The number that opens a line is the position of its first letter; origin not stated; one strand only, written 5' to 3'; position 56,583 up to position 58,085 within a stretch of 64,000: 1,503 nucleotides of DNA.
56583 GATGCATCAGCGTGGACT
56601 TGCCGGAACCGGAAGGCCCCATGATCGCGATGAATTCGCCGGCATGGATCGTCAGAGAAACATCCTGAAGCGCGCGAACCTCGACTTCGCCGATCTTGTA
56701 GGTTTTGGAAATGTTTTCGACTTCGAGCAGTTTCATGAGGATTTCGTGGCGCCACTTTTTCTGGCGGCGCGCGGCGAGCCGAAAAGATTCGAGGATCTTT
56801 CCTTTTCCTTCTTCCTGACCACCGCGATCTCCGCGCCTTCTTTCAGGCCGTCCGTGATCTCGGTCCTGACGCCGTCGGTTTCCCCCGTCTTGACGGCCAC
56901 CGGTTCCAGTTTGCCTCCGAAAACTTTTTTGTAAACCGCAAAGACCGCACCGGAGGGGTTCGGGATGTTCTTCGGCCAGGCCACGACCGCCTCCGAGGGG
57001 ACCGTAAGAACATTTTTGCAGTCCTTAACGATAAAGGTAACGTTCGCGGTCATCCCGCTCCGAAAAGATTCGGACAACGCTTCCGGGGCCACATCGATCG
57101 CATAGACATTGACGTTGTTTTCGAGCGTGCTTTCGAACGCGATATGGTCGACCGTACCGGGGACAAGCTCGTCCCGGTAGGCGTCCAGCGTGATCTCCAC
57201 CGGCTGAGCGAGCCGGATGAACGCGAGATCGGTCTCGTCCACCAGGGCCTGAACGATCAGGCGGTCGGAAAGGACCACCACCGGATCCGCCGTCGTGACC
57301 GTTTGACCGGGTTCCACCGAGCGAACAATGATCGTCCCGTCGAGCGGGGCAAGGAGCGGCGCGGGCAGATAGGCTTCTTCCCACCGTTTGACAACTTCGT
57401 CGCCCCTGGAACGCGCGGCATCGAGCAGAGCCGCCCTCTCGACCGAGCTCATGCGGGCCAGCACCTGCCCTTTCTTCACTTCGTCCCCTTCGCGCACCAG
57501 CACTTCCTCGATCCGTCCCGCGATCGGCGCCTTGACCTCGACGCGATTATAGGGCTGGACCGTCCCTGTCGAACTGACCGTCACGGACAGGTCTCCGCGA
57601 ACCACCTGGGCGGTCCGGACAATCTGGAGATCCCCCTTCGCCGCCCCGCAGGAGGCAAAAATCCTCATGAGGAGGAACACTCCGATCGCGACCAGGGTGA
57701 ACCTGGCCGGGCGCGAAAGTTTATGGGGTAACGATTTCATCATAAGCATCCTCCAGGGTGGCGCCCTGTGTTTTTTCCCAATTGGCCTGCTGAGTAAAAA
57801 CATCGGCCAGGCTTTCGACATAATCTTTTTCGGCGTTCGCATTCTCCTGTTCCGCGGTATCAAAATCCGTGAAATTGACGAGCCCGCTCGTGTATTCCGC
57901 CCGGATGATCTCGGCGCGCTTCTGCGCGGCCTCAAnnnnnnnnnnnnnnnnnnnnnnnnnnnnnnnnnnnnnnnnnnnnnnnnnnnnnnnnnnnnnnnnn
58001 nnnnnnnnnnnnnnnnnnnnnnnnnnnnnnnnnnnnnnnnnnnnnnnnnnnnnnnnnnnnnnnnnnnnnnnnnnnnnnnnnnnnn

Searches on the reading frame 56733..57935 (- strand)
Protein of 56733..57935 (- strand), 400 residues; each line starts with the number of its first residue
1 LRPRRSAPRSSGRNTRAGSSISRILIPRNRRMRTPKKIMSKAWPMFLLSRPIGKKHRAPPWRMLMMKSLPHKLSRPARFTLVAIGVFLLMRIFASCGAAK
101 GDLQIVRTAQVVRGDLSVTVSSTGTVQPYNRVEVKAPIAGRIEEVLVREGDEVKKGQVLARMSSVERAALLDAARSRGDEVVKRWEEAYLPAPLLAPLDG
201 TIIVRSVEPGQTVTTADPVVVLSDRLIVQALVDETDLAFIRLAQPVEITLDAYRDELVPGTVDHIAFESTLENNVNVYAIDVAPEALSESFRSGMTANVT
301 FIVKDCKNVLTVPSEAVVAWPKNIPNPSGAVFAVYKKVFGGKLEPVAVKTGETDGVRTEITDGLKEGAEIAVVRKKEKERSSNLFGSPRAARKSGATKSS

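Call 17: search_protein_families(library=pfam, proteins=[window:56733-57935:-], max_evalue=0.0001)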
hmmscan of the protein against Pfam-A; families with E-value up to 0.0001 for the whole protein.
window:56733-57935:- (400 aa): 4 families
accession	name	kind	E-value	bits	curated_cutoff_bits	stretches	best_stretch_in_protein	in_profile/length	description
PF13437.12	HlyD_3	-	9.6e-17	62.1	22.2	1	194-284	2-95/106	HlyD family secretion protein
PF16576.10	HlyD_D23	-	3.1e-15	56.5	30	1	193-266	110-185/214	Barrel-sandwich domain of CusB or HlyD membrane-fusion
PF13533.13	Biotin_lipoyl_2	-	6.6e-11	42.2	29.8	1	132-162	1-31/32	Biotin-lipoyl like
PF00364.28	Biotin_lipoyl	-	5.4e-07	29.8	22.1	0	132-162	43-73/73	Biotin-requiring enzyme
